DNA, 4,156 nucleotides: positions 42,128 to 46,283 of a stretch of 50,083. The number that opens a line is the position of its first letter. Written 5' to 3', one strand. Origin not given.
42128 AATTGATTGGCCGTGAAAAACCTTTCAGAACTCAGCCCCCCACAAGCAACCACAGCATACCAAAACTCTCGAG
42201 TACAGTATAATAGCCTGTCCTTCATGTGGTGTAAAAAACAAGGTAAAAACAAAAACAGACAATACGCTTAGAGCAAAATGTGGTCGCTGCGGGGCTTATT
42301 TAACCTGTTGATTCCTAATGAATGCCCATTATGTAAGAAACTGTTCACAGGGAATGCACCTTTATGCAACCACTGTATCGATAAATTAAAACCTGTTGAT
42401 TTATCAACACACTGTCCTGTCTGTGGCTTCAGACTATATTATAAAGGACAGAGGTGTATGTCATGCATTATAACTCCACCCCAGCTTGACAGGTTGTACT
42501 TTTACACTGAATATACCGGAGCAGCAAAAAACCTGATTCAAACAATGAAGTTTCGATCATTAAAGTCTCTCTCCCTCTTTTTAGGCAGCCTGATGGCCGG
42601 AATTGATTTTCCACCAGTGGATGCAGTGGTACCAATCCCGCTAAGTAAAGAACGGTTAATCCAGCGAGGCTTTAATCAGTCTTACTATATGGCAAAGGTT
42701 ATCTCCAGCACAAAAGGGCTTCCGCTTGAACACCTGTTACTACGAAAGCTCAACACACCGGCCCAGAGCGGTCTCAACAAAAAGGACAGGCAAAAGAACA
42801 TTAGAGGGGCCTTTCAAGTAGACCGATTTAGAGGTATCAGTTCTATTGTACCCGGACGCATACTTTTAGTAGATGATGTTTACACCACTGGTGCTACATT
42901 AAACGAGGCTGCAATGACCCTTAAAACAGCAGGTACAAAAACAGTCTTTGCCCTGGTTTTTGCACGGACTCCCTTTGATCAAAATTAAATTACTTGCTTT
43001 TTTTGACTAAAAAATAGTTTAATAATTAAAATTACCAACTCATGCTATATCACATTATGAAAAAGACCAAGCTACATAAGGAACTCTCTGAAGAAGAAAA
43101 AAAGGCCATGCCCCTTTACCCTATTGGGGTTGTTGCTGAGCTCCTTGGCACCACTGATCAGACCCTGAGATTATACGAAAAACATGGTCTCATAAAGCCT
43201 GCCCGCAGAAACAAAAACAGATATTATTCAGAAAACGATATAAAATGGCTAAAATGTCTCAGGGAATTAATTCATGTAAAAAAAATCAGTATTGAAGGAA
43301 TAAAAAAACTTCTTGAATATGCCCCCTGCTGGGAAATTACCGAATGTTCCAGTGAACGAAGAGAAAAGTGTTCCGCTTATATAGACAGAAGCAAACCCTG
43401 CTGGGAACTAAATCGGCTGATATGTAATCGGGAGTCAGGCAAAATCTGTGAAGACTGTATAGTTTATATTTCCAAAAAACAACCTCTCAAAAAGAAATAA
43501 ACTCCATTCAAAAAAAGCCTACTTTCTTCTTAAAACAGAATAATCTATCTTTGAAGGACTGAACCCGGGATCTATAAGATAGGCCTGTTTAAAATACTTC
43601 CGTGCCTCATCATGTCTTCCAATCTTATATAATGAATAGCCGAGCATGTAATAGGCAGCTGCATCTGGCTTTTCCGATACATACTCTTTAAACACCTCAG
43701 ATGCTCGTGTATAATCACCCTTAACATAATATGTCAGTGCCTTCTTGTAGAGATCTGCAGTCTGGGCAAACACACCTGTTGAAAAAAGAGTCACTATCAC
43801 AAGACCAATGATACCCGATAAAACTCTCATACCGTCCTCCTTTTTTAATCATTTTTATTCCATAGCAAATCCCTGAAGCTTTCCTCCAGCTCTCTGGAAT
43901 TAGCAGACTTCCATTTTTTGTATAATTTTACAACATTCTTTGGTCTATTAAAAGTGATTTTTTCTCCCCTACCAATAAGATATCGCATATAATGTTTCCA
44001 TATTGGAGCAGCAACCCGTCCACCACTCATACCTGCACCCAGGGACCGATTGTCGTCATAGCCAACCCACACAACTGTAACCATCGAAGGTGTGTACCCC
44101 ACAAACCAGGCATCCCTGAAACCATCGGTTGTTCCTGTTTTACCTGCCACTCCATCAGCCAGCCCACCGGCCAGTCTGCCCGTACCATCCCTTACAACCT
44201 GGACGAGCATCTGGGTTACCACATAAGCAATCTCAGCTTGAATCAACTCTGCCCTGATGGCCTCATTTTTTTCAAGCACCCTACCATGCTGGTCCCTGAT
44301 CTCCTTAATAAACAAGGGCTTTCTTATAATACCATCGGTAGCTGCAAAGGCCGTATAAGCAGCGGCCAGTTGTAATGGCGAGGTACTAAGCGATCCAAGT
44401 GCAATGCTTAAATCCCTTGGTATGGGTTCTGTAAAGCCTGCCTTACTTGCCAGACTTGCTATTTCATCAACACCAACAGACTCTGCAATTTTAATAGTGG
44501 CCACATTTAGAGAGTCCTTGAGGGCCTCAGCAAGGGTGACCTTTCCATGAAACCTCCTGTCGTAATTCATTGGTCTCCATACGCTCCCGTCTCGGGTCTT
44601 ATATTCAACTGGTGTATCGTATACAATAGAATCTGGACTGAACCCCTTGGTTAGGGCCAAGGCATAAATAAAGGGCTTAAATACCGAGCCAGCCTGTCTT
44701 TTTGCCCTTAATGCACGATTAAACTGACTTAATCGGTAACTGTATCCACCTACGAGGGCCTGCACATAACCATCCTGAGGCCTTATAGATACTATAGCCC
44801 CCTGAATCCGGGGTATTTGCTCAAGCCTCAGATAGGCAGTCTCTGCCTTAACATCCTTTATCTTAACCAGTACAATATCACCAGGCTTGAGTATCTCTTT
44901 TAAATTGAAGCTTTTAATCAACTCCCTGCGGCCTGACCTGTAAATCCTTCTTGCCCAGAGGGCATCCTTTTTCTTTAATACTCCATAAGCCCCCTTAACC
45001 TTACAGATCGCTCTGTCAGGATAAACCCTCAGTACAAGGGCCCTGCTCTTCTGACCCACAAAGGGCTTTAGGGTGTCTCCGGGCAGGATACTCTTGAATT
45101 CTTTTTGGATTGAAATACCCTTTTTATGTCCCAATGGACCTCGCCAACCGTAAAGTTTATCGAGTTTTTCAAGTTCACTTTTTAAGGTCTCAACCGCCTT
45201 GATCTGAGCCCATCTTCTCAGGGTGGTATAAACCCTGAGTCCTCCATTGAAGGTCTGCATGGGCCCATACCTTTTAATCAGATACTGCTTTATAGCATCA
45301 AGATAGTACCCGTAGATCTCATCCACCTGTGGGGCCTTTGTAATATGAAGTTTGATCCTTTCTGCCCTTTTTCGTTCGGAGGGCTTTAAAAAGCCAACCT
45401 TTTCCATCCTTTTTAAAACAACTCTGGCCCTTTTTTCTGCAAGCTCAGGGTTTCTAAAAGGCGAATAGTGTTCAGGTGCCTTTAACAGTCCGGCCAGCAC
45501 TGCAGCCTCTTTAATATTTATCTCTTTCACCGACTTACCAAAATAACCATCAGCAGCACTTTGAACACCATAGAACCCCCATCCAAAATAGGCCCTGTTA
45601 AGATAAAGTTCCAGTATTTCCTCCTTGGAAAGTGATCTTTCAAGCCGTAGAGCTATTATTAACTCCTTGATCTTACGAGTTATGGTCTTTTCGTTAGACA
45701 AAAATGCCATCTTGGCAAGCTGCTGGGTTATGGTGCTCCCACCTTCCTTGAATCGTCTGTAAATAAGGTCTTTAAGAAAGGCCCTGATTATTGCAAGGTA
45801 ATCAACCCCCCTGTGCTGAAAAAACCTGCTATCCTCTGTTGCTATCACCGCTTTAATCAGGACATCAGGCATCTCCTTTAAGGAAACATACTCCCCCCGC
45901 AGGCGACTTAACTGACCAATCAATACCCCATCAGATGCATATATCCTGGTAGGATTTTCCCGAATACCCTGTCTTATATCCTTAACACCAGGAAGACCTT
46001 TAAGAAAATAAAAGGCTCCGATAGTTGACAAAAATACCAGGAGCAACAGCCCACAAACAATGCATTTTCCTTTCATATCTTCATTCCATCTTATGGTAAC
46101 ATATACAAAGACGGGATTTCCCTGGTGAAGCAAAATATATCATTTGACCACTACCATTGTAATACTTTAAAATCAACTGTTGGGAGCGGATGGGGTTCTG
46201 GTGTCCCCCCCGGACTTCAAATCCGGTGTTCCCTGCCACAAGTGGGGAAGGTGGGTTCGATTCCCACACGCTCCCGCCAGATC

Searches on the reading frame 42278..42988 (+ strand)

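Call 11: search_protein_families(library=ncbifam, proteins=[window:42278-42988:+], max_evalue=0.00001)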
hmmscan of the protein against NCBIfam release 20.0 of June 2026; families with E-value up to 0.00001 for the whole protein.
window:42278-42988:+ (236 aa): 2 families
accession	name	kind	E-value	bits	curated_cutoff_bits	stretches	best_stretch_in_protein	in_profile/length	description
NF008616.0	PRK11595.1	equivalog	1.3e-30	106.6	304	1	10-231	2-226/227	DNA utilization protein GntX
TIGR00201.1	comF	subfamily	7.4e-30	104.3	233.55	1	16-230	1-190/190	ComF family protein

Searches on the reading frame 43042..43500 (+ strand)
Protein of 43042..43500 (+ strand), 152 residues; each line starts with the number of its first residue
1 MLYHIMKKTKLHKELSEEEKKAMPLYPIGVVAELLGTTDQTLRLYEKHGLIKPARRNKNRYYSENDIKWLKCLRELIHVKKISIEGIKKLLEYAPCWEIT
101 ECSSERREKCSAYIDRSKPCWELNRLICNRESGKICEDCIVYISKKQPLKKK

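Call 11: search_protein_families(library=ncbifam, proteins=[window:43042-43500:+], max_evalue=0.00001)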
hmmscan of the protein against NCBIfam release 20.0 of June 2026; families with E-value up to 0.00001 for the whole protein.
window:43042-43500:+ (152 aa): 9 families
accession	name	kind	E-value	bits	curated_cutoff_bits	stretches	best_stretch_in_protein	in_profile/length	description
NF047375.1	HeatShock_HspR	equivalog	1.4e-16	60.3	105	1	24-94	2-73/92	heat shock protein transcriptional repressor HspR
NF047377.1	heat_HspR_dupli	exception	5.1e-14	52.3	300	1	18-91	119-193/214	heat shock protein transcriptional repressor HspR, fused homodimer type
NF007069.0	PRK09514.1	equivalog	1.3e-08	34.9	143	1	25-93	1-70/141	Zn(2+)-responsive transcriptional regulator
TIGR02043.1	ZntR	equivalog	1.8e-08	34.6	167.95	1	26-93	2-70/131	Zn(2+)-responsive transcriptional regulator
NF053740.1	TransRegTnrAGPos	equivalog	2.3e-07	30.9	140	1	14-70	4-58/108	hypothetical protein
TIGR02044.1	CueR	equivalog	5.8e-07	29.6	147.4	1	28-94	3-70/127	Cu(I)-responsive transcriptional regulator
NF041849.1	trans_regNmlR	equivalog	2.6e-06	27.5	175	1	29-104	4-77/117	stress response transcriptional regulator NmlR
TIGR02051.1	MerR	equivalog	5e-06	26.8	150.85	1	28-111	2-89/124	mercury resistance transcriptional regulator MerR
TIGR02047.1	CadR-PbrR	equivalog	9.3e-06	25.7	151.45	0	28-94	3-70/127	Cd(II)/Pb(II)-responsive transcriptional regulator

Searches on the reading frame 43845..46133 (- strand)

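Call 11: search_protein_families(library=ncbifam, proteins=[window:43845-46133:-], max_evalue=0.00001)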
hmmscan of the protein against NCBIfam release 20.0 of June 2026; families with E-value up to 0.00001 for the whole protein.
window:43845-46133:- (762 aa): 16 families
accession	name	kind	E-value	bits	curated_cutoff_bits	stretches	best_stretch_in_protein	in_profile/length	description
TIGR02074.1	PBP_1a_fam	subfamily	3.4e-183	610.3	508.75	1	80-719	2-532/535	PBP1A family penicillin-binding protein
NF051885.1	tranpepglycosPbpC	equivalog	1.2e-141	473.4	900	2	444-716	325-590/632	multimodular transpeptidase-transglycosylase PbpC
NF008643.0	PRK11636.1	equivalog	8.6e-129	431.2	1263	2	31-628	16-612/850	peptidoglycan glycosyltransferase/peptidoglycan DD-transpeptidase MrcA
TIGR02071.1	PBP_1b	equivalog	3e-125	419.1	717.75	2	432-738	392-699/729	penicillin-binding protein 1B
TIGR02073.1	PBP_1c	equivalog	1.3e-103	348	494.2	2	444-749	274-570/728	penicillin-binding protein 1C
NF038276.1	strep_PBP2A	exception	1.5e-98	330.9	1100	2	31-311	47-330/716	penicillin-binding protein PBP2A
NF011423.0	PRK14850.1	equivalog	1.1e-92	311.7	1275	2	438-738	409-709/764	penicillin-binding protein 1b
NF007061.0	PRK09506.1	equivalog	1.9e-90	303.8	1120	2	439-717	464-744/825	bifunctional glycosyl transferase/transpeptidase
NF038272.1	strep_PBP1A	exception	2.1e-82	277.5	1075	2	24-314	14-309/658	penicillin-binding protein PBP1A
NF008414.0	PRK11240.1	equivalog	1.5e-63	215.1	1121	2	83-271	67-256/774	peptidoglycan glycosyltransferase PbpC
NF038274.1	strep_PBP1B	exception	1.4e-59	202.2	1225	2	66-230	67-237/745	penicillin-binding protein PBP1B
TIGR02070.1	mono_pep_trsgly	equivalog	2.6e-44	151.4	182.65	1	77-246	52-221/224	monofunctional biosynthetic peptidoglycan transglycosylase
NF010008.0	PRK13481.1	equivalog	1.4e-37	129.5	270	1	80-253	80-259/269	glycosyltransferase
TIGR03423.1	pbp2_mrdA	equivalog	8e-27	94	455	2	470-575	296-398/593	penicillin-binding protein 2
TIGR02214.1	spoVD_pbp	equivalog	1.1e-11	43.8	688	1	466-717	272-552/636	stage V sporulation protein D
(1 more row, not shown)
